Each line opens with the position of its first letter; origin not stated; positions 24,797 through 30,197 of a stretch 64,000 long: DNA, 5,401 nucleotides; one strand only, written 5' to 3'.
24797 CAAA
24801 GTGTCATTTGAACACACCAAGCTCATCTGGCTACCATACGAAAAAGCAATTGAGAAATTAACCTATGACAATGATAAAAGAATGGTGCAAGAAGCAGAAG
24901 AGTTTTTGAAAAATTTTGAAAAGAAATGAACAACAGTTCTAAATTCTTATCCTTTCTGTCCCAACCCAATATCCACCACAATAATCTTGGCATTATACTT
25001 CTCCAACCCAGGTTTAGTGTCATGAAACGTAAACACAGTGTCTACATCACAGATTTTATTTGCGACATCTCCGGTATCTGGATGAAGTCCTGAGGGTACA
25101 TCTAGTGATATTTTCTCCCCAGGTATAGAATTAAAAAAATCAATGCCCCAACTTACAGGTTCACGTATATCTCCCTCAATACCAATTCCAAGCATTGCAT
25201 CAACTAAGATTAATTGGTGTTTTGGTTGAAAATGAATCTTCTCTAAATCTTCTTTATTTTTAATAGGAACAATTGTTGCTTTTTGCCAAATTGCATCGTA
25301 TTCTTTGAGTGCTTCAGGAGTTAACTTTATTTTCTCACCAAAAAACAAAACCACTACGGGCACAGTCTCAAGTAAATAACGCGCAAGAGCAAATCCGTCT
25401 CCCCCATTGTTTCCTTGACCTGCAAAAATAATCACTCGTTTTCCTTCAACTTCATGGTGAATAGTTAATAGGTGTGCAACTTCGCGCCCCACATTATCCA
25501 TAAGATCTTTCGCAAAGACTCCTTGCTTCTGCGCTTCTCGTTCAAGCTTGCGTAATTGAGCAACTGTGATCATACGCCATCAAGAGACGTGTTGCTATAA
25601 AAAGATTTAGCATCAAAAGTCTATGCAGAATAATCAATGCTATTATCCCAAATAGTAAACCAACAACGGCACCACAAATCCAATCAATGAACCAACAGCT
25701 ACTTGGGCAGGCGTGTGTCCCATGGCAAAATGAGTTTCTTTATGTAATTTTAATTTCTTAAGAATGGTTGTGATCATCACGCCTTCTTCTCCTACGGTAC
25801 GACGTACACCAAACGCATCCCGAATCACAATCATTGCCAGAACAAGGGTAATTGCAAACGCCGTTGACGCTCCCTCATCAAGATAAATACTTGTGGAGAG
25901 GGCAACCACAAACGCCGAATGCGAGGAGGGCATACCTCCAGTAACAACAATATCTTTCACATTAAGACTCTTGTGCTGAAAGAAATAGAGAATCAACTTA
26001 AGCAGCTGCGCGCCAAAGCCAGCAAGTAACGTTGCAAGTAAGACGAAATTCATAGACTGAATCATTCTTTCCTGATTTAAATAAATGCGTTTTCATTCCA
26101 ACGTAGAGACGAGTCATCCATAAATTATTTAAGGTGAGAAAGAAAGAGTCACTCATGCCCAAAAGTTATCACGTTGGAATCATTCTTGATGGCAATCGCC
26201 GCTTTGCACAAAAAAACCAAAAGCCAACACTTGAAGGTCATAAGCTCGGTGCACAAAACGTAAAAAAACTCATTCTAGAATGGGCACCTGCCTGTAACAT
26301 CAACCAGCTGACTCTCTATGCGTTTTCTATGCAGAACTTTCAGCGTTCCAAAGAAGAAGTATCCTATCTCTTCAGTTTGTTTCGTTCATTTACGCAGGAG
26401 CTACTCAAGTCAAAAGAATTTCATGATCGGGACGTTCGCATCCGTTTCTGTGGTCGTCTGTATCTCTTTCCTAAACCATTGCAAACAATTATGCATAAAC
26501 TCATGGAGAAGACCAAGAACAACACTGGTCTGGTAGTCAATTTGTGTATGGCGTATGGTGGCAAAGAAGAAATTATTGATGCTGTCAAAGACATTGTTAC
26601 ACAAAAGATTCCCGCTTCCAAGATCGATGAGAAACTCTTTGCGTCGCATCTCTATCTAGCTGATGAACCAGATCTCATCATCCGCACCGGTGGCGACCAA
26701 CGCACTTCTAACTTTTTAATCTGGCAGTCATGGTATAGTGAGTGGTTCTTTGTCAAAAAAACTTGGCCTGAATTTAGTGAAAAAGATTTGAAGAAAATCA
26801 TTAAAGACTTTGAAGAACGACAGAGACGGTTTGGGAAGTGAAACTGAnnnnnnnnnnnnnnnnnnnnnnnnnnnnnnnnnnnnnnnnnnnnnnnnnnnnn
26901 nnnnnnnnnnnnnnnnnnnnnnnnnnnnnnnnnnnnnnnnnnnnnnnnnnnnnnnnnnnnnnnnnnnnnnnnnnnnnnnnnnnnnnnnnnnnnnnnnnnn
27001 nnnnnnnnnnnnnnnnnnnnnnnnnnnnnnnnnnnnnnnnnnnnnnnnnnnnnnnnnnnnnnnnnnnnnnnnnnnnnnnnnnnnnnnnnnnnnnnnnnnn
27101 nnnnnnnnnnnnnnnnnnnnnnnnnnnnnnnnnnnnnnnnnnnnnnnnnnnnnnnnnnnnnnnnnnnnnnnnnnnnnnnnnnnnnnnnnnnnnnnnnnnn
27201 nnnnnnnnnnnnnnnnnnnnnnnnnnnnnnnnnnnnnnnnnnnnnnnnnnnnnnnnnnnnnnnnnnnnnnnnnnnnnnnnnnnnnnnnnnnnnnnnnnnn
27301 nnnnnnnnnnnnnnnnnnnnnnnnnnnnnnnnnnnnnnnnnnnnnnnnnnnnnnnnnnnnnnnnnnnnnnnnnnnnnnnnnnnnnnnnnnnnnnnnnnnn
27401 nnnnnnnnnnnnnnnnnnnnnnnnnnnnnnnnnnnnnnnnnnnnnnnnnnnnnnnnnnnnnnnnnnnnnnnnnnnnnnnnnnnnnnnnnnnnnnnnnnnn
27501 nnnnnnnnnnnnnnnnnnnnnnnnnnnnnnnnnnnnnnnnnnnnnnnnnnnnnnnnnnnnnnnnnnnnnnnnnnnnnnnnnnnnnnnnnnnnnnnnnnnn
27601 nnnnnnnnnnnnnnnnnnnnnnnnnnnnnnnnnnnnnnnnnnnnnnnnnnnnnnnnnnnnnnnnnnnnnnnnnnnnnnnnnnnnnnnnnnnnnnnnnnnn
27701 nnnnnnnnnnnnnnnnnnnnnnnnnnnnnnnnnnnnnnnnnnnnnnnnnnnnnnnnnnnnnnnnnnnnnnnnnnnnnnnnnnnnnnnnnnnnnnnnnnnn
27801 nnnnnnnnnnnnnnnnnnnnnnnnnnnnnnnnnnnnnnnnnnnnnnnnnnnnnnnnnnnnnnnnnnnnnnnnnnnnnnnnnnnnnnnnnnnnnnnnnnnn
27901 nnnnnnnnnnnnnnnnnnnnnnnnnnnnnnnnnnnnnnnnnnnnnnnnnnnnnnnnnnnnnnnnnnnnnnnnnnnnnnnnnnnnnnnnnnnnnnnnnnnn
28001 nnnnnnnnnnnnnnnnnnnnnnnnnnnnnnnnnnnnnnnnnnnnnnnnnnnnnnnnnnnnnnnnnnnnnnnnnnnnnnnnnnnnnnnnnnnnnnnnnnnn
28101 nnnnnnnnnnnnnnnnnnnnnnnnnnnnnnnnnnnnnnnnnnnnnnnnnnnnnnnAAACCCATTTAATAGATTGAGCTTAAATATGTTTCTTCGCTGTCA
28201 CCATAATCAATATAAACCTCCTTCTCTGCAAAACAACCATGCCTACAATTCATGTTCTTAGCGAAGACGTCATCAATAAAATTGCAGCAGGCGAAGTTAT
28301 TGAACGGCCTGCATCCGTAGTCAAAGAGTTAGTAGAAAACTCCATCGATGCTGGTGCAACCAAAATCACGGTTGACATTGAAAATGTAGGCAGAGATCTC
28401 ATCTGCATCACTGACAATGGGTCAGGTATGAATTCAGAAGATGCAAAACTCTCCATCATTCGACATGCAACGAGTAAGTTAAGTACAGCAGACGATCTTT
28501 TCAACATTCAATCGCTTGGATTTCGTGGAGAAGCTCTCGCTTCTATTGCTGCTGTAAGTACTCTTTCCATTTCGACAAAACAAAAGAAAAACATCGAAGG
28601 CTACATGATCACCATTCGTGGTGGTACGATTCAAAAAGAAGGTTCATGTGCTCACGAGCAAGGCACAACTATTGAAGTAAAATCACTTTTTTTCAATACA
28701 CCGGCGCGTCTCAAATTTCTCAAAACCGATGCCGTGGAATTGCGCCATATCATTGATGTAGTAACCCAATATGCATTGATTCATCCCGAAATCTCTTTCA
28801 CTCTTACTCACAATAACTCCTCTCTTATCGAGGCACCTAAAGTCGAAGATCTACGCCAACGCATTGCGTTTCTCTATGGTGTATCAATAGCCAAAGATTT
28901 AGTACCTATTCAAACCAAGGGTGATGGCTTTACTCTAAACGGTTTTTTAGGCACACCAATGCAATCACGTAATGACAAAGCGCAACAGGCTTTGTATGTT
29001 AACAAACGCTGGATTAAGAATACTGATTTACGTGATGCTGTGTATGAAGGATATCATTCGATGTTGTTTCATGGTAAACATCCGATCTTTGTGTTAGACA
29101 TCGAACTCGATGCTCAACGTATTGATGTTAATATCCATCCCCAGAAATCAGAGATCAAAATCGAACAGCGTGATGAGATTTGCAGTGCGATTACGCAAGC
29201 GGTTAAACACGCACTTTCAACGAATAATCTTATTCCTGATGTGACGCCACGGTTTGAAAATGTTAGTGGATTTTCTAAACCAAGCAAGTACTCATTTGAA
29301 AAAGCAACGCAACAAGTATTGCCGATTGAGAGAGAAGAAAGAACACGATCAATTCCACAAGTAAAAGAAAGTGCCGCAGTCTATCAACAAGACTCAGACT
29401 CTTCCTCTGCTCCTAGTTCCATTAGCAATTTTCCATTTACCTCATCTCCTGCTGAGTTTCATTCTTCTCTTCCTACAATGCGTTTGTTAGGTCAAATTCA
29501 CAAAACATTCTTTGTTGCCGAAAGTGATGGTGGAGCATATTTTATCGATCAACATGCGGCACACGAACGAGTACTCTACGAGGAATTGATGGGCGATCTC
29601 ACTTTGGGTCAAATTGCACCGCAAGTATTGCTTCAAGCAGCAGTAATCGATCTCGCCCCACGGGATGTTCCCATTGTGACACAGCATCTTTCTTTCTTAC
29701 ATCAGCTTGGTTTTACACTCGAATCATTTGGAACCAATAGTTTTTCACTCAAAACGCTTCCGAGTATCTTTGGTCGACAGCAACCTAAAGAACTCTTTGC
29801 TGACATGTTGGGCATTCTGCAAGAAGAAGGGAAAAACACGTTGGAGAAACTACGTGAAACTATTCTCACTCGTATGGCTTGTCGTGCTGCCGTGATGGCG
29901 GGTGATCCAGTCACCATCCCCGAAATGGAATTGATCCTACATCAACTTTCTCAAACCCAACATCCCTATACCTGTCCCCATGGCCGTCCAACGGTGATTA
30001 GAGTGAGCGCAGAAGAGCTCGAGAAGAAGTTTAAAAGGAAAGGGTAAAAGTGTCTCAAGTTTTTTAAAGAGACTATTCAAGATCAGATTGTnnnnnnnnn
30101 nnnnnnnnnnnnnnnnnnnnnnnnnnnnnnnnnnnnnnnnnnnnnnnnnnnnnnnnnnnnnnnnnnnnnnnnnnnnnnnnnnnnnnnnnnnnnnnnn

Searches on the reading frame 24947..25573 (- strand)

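Call 43: search_protein_families(library=pfam, proteins=[window:24947-25573:-], max_evalue=0.00001)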
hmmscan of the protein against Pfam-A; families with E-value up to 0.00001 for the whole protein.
window:24947-25573:- (208 aa): 1 family
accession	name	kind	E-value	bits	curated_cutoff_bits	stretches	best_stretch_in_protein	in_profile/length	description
PF03853.21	YjeF_N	-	3.8e-34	118.5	24.9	1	22-189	2-169/169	YjeF-related protein N-terminus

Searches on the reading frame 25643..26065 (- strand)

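Call 43: search_protein_families(library=pfam, proteins=[window:25643-26065:-], max_evalue=0.00001)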
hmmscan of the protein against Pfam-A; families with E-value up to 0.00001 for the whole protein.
window:25643-26065:- (140 aa): 1 family
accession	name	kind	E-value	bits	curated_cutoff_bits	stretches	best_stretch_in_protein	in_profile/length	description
PF02681.20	DUF212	-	3.9e-36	124.5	26.5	1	6-132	3-126/126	Divergent PAP2 family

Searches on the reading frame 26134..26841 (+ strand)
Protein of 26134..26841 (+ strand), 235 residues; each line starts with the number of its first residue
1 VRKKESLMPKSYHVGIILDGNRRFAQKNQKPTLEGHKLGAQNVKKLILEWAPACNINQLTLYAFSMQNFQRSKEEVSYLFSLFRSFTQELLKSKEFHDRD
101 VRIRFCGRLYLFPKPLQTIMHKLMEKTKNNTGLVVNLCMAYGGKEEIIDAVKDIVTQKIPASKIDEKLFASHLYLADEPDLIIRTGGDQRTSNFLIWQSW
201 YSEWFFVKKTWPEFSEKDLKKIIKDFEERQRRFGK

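Call 42: search_protein_families(library=pfam, proteins=[window:26134-26841:+], max_evalue=0.00001)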
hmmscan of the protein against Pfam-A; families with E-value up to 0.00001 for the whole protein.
window:26134-26841:+ (235 aa): 1 family
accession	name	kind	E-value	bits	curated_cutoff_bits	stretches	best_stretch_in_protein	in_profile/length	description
PF01255.24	Prenyltransf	-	5e-75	252.2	27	1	17-234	1-219/219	Putative undecaprenyl diphosphate synthase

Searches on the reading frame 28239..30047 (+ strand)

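Call 9: search_protein_families(library=ncbifam, proteins=[window:28239-30047:+])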
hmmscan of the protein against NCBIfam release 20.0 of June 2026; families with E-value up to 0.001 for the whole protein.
window:28239-30047:+ (602 aa): 11 families
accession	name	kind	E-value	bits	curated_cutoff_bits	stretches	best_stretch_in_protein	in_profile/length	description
NF000950.0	PRK00095.1-3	equivalog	3.1e-173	577.6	756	2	1-376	1-369/641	DNA mismatch repair endonuclease MutL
TIGR00585.2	mutl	equivalog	8.9e-169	562.9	180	1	4-527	1-553/555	DNA mismatch repair endonuclease MutL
NF000953.0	PRK00095.2-4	equivalog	3.7e-151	505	693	1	3-601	2-611/611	DNA mismatch repair endonuclease MutL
NF000949.0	PRK00095.1-2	equivalog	2.8e-146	489.2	750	1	2-600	5-632/634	DNA mismatch repair endonuclease MutL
NF000952.0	PRK00095.2-2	subfamily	6.5e-140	467.5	840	1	3-601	2-623/623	DNA mismatch repair endonuclease MutL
NF000951.0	PRK00095.2-1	equivalog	3.6e-106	356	391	2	2-354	3-364/559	DNA mismatch repair endonuclease MutL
NF000948.0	PRK00095.1-1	equivalog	6.1e-106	355.8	701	2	3-388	2-390/625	DNA mismatch repair endonuclease MutL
NF000954.0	PRK00095.2-5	equivalog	2.4e-84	283.8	937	1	3-522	6-519/588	DNA mismatch repair endonuclease MutL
NF050001.1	restrict_BbrUII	equivalog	5e-07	28.6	550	1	25-69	22-64/659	BbrUII/HgiDII family restriction enzyme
TIGR01052.1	top6b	equivalog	0.00066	18.2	380.7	1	26-250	31-266/488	DNA topoisomerase VI subunit B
NF047352.1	P_loop_sacsin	domain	0.00076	19.9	50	0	26-81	2-53/80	sacsin N-terminal ATP-binding-like domain-containing protein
